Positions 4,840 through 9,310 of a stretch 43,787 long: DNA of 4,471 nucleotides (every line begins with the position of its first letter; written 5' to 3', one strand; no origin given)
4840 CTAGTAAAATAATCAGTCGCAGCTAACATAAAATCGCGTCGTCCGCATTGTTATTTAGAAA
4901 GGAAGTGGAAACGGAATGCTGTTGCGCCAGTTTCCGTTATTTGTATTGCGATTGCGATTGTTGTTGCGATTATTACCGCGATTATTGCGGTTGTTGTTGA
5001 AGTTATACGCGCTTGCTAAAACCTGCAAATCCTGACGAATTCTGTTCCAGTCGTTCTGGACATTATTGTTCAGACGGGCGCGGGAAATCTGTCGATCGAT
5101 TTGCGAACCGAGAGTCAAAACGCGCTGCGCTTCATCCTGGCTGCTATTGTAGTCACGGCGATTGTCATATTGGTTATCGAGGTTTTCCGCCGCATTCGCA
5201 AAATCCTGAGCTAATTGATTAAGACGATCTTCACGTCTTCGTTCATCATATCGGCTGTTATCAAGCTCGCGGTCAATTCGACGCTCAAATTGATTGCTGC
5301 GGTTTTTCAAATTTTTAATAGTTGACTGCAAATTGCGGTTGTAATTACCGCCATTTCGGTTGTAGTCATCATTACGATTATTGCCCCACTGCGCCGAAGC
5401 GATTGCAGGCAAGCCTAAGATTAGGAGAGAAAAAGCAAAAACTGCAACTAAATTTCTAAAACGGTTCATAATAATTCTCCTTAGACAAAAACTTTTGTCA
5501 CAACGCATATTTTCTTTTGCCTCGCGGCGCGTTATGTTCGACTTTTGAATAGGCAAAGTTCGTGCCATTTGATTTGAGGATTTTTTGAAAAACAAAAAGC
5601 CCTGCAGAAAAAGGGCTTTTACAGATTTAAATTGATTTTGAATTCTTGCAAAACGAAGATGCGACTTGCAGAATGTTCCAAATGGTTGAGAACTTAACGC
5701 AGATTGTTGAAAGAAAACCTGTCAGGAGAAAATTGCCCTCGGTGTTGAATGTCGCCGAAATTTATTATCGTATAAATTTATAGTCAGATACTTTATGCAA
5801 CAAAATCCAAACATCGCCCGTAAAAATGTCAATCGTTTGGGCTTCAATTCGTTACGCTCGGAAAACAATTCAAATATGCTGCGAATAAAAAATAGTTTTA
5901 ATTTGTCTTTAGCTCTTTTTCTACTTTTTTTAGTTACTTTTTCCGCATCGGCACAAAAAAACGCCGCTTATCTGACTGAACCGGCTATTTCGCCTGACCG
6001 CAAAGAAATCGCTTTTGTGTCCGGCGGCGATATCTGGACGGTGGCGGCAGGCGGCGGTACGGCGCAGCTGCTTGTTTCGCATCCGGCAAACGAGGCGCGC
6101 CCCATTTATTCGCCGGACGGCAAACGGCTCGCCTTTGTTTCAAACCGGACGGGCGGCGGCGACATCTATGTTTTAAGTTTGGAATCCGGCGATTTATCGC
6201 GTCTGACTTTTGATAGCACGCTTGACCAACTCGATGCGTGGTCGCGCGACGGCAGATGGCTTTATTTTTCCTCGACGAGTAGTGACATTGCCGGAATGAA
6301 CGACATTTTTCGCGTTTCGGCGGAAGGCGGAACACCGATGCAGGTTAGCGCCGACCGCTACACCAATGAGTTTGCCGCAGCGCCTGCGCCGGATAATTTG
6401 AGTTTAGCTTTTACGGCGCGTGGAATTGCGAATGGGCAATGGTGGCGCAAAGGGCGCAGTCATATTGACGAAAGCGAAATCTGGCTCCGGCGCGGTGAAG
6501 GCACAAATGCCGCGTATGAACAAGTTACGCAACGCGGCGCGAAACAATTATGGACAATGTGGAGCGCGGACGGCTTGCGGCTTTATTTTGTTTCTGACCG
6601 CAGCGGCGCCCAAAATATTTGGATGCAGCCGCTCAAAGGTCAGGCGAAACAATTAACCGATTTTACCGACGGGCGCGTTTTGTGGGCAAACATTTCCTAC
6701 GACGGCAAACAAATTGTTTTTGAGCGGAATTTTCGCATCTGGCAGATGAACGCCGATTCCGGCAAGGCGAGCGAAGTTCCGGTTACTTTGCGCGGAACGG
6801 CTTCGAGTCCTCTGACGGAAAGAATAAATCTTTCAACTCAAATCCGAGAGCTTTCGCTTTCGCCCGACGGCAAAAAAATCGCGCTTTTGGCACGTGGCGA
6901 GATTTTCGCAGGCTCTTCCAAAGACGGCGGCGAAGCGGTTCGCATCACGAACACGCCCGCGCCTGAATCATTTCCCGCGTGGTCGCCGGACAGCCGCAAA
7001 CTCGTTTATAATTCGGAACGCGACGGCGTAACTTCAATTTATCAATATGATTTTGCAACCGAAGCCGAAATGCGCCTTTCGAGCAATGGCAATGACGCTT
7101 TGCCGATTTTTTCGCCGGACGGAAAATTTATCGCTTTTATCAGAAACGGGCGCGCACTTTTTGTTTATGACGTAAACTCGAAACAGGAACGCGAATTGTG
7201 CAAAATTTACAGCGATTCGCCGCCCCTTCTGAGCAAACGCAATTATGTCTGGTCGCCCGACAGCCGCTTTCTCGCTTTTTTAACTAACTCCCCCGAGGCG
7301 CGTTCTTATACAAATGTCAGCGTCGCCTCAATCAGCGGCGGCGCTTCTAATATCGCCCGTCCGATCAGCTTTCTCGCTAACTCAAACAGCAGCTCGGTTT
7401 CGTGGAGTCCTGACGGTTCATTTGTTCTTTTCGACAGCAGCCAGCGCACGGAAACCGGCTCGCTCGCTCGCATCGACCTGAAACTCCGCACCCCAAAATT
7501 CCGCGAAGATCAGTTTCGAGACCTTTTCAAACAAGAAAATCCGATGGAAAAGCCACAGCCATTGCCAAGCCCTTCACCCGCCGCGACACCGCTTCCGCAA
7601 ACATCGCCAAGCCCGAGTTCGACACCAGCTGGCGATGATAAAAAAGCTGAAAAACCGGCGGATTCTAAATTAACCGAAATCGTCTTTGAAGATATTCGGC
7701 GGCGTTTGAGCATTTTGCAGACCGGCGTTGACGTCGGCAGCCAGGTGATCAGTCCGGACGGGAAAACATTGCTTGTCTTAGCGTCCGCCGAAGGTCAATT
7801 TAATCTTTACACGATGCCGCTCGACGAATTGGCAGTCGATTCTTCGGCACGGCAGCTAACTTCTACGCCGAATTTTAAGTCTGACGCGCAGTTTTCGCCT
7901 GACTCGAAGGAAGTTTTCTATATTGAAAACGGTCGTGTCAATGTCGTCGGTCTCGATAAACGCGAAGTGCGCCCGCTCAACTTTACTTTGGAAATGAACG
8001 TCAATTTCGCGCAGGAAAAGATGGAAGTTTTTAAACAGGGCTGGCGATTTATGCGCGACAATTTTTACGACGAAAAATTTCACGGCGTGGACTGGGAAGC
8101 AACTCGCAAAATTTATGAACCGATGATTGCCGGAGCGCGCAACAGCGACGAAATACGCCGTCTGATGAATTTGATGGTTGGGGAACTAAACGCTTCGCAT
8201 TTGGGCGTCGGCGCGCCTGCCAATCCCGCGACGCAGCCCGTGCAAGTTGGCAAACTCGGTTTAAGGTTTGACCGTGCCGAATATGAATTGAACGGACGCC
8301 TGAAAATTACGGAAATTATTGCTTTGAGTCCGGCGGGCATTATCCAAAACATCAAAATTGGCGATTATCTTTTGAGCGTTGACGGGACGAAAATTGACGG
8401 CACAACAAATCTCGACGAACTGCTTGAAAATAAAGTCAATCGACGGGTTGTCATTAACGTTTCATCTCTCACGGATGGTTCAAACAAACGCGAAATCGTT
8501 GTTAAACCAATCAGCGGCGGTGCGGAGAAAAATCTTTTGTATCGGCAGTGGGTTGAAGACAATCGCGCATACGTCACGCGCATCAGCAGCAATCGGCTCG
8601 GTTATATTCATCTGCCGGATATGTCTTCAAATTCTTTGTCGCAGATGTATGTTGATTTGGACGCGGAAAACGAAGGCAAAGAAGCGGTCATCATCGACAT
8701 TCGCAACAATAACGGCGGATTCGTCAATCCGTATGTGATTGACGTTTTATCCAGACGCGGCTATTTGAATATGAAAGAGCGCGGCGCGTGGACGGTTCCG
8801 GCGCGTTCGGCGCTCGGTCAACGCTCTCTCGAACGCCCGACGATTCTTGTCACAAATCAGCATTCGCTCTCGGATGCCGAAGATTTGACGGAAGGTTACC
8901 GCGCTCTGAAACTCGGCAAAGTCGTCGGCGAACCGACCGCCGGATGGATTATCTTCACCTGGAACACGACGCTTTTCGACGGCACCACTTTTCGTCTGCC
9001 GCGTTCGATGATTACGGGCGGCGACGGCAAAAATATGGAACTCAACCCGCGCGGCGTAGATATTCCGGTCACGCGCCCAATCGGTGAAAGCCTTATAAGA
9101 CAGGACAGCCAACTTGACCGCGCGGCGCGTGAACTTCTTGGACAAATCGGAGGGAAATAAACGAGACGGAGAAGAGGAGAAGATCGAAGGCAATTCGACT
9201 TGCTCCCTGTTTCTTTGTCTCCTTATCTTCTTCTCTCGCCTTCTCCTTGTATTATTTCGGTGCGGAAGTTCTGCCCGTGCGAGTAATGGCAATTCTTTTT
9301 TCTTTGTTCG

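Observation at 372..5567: The two sigma-54 promoter matches pair with the two most compositionally extreme secreted proteins: a candidate mini-regulon of nitrogen-rich exported proteins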

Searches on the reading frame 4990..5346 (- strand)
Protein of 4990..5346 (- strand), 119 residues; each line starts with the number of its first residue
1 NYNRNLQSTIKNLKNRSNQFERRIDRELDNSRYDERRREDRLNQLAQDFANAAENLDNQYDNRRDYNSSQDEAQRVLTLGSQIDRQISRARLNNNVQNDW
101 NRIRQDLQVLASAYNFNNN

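Call 78: search_protein_representatives(protein=window:4990-5346:-)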
Query: 119 residues. Proteins with E-value up to 0.001 (for the whole library): 519; up to 1e-10: 167; up to 1e-30: 7. The best 150 are listed.
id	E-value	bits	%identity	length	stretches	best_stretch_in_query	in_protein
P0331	6.1e-53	194.0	52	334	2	2-119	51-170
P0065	1.9e-48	179.6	79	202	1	3-119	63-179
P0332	2.4e-47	176.0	52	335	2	2-119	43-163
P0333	2.8e-45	169.3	46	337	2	2-117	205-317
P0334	3.5e-39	149.8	43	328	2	3-117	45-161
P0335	9.2e-34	132.3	61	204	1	2-119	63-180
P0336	1.1e-32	128.9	61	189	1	3-118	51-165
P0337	1.9e-30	121.7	33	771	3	4-116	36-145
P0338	4.4e-28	114.1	69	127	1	37-119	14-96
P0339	1.5e-27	112.4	48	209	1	3-116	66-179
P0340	2.2e-27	111.9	71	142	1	3-95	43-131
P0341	7.2e-27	110.2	34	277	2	5-115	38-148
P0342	7.3e-26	107.0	48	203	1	2-119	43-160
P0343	1.6e-25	105.8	54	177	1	3-118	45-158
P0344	4.3e-25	104.5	49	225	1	4-117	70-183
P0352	1.3e-23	99.7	29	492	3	5-115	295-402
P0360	7.4e-22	94.1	34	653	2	7-116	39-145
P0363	1.4e-21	93.2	31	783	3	7-117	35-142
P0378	1.7e-19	86.5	32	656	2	4-114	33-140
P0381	4.2e-19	85.2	33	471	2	5-116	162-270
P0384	8.8e-19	84.2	32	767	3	14-116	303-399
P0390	1.9e-18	83.1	31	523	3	6-117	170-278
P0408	2.7e-16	76.2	35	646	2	6-116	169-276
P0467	9.4e-13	64.8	29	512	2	7-116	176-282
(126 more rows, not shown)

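Call 79: search_protein_families(library=pfam, proteins=[P0337, P0360, P0363, P0378, P0384, P0408, P0352, P0381, P0390, P0467], max_evalue=0.001)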
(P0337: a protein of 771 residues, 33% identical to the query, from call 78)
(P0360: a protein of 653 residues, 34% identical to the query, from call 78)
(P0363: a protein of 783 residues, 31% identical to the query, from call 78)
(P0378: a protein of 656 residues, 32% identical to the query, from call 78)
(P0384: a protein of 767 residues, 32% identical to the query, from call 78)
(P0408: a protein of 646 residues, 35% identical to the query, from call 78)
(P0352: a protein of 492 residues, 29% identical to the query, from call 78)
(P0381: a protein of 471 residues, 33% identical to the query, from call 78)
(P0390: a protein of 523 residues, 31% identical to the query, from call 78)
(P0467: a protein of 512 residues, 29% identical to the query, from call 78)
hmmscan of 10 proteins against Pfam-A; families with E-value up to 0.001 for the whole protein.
P0337 (771 aa): 1 family
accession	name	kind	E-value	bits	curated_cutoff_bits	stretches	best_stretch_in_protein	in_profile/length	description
PF13441.11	Gly-zipper_YMGG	-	2.8e-06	27.4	28.9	1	701-740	1-41/45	YMGG-like Gly-zipper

P0360 (653 aa): 2 families
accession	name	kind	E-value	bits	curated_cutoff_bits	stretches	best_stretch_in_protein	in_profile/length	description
PF13441.11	Gly-zipper_YMGG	-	1.4e-09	37.9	28.9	1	588-626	2-41/45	YMGG-like Gly-zipper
PF11594.13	Med28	-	0.00073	20.4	29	0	73-139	9-77/102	Mediator complex subunit 28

P0363 (783 aa): 1 family
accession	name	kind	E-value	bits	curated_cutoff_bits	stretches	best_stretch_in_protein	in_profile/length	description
PF13441.11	Gly-zipper_YMGG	-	1.7e-06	28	28.9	1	714-752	2-41/45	YMGG-like Gly-zipper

P0378 (656 aa): 1 family
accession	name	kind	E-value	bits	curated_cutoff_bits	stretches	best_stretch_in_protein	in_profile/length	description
PF13441.11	Gly-zipper_YMGG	-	0.00014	22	28.9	1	585-623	2-41/45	YMGG-like Gly-zipper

P0384 (767 aa): 1 family
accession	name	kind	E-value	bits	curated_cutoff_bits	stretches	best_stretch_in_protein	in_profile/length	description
PF13441.11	Gly-zipper_YMGG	-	6.1e-07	29.5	28.9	1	695-734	1-41/45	YMGG-like Gly-zipper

P0408 (646 aa): 1 family
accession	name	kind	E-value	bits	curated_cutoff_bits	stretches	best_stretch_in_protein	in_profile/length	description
PF13441.11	Gly-zipper_YMGG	-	1.5e-06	28.3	28.9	1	576-614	2-41/45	YMGG-like Gly-zipper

P0352 (492 aa): 2 families
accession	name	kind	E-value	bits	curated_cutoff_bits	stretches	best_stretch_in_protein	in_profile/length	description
PF20232.3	T6SS_FHA_C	-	0.00022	21.5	23.7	0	290-352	106-167/180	C-terminal domain of Type VI secretion system FHA protein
PF01865.21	PhoU_div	-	0.00051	19.9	24.4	0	166-194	42-70/214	Protein of unknown function DUF47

P0381 (471 aa): 0 families

P0390 (523 aa): 1 family
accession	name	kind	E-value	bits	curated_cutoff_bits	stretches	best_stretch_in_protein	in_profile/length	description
PF09418.16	DUF2009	-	0.00013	21.6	25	0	38-123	136-220/455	Non-canonical E2 ubiquitin-conjugating enzyme, DUF2009 family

P0467 (512 aa): 0 families

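Call 81: list_cluster_members(proteins=[P0360, P0337, P0363, P0408])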
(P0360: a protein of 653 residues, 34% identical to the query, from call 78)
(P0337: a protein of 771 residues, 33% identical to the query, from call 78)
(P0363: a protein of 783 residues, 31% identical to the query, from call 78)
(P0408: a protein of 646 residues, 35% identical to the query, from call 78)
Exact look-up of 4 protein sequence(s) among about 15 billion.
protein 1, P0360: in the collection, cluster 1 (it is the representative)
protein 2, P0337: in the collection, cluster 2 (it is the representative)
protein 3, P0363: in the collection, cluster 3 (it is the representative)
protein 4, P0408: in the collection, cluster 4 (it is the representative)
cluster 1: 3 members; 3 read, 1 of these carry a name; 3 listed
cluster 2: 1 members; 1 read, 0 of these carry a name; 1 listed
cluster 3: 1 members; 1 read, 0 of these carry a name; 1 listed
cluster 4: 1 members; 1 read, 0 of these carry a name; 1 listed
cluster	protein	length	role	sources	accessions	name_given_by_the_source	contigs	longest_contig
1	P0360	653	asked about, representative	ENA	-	-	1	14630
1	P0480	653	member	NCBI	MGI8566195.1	MAG: YMGG-like glycine zipper-containing protein [Pyrinomonadaceae bacterium]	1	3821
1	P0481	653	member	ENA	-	-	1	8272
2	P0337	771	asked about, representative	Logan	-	-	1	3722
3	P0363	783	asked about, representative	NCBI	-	-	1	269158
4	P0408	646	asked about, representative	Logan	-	-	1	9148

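Call 82: find_encoding_contigs(protein=P0363, flank=3000, max_places=2)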
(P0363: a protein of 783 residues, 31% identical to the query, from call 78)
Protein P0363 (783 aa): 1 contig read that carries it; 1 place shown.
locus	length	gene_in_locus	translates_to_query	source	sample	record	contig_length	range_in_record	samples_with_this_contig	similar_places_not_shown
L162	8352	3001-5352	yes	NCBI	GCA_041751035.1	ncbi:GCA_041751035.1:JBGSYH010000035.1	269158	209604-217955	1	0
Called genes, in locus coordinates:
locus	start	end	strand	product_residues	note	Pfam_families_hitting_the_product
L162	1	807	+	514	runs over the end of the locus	PF00117:GATase, PF07722:Peptidase_C26 (weak), PF02540:NAD_synthase (weak), PF00958:GMP_synt_C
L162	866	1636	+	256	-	-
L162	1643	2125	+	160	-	-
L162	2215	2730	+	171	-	PF03544:TonB_C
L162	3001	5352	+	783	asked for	PF13441:Gly-zipper_YMGG (weak)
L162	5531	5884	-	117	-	-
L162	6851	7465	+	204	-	PF14246:TetR_C_7 (faint), PF00440:TetR_N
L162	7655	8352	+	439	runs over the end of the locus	PF25917:BSH_RND (weak), PF25973:BSH_CzcB, PF25944:Beta-barrel_RND (weak), PF25954:Beta-barrel_RND_2, PF25989:YknX_C, PF25975:CzcB_C (weak)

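Call 83: find_encoding_contigs(protein=P0360, flank=3000, max_places=2)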
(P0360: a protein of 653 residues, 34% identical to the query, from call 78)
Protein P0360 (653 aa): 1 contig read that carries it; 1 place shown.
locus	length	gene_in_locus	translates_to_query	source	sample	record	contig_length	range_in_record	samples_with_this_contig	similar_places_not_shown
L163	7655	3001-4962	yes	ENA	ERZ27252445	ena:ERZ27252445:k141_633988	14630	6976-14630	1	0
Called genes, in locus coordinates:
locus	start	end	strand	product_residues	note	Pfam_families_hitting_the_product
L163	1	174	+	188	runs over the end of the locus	-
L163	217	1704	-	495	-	PF13432:TPR_16 (faint), PF13424:TPR_12 (faint), PF07719:TPR_2 (faint), PF13174:TPR_6 (faint), PF01464:SLT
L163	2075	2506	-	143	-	PF02566:OsmC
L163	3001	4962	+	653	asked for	PF13441:Gly-zipper_YMGG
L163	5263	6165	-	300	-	PF00583:Acetyltransf_1, PF13673:Acetyltransf_10 (weak), PF13508:Acetyltransf_7, PF08445:FR47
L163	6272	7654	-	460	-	?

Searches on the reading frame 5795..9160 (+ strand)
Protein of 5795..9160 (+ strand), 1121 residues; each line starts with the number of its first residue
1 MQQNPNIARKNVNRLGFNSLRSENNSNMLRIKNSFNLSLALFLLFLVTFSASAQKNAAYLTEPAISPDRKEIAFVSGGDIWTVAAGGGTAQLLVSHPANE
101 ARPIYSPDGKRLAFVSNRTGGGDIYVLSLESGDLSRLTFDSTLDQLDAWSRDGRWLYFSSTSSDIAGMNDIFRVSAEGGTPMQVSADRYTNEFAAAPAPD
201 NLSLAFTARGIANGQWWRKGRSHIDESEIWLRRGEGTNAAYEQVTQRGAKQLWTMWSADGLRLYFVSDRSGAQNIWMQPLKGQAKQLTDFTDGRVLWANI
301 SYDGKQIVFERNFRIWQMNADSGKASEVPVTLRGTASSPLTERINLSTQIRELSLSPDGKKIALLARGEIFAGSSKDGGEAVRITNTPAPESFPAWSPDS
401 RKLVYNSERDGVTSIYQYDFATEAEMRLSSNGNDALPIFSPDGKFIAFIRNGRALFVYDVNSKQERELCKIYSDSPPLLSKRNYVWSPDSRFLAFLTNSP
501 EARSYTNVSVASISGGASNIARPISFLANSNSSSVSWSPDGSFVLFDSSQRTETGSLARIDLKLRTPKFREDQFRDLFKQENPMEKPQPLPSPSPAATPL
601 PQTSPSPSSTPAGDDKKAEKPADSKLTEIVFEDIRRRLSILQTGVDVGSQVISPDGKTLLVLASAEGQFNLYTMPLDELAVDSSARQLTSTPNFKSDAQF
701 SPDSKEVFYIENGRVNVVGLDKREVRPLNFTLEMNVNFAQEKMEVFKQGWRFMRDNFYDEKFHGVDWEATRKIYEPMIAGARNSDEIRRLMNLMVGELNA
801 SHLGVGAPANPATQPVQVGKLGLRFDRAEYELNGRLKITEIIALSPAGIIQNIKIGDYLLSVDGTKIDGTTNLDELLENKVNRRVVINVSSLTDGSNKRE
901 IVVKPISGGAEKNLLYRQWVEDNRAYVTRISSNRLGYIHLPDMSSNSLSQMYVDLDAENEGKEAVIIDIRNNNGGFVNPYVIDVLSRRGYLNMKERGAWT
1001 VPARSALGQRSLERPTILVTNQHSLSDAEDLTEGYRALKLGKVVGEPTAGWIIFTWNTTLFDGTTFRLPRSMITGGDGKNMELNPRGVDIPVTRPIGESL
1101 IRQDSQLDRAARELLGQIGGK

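Call 4: search_protein_families(library=pfam, proteins=[window:5795-9160:+], max_evalue=1)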
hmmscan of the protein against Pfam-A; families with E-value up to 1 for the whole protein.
window:5795-9160:+ (1121 aa): 17 families
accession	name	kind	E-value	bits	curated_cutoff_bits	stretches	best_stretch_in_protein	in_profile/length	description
PF07676.18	PD40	-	1.7e-54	181.2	20.9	6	92-126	3-38/38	WD40-like Beta Propeller Repeat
PF00930.27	DPPIV_N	-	1.7e-21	76.8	22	3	414-497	24-119/354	Dipeptidyl peptidase IV (DPP IV) N-terminal region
PF03572.23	Peptidase_S41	-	4.4e-19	69.1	24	1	934-1083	1-156/165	Peptidase family S41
PF14684.11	Tricorn_C1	-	1.4e-17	63.8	24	1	739-796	2-59/59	Tricorn protease C1 domain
PF25174.1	Beta-prop_THOC3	-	1.5e-07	31.1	305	0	345-405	211-271/272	THOC3 beta-propeller domain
PF14583.12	Pectate_lyase22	-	1.8e-06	27.4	30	0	396-471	43-120/386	Oligogalacturonate lyase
PF10647.15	Gmad1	-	4.6e-06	27.1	20.5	1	257-370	31-135/251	Lipoprotein LpqB beta-propeller domain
PF23414.1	Beta-prop_EML_2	-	7.4e-06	26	90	1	335-465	27-158/266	Echinoderm microtubule-associated protein second beta-propeller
PF24817.1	WD40_WDHD1_1st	-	2.7e-05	23.9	109.9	1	394-497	184-284/291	WDHD1 first WD40 domain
PF08450.18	SGL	-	4.9e-05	23.5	26.3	1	414-551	23-155/246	SMP-30/Gluconolactonase/LRE-like region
PF06620.16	DUF1150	-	5.6e-05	23.6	25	0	248-272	37-61/76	Protein of unknown function (DUF1150)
PF13180.12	PDZ_2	-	0.00012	22.8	27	1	819-889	1-67/80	PDZ domain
PF14685.13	PDZ_Tricorn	-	0.00012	22.4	25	1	852-903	39-88/88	Tricorn protease PDZ domain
PF04495.20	GRASP55_65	-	0.00021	22.1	27.7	1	819-905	26-113/138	GRASP55/65 PDZ-like domain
PF24797.1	Beta-prop_WDR35_TULP_N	-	0.00026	20.7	80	0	348-423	116-190/332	WDR35/TULP4 N-terminal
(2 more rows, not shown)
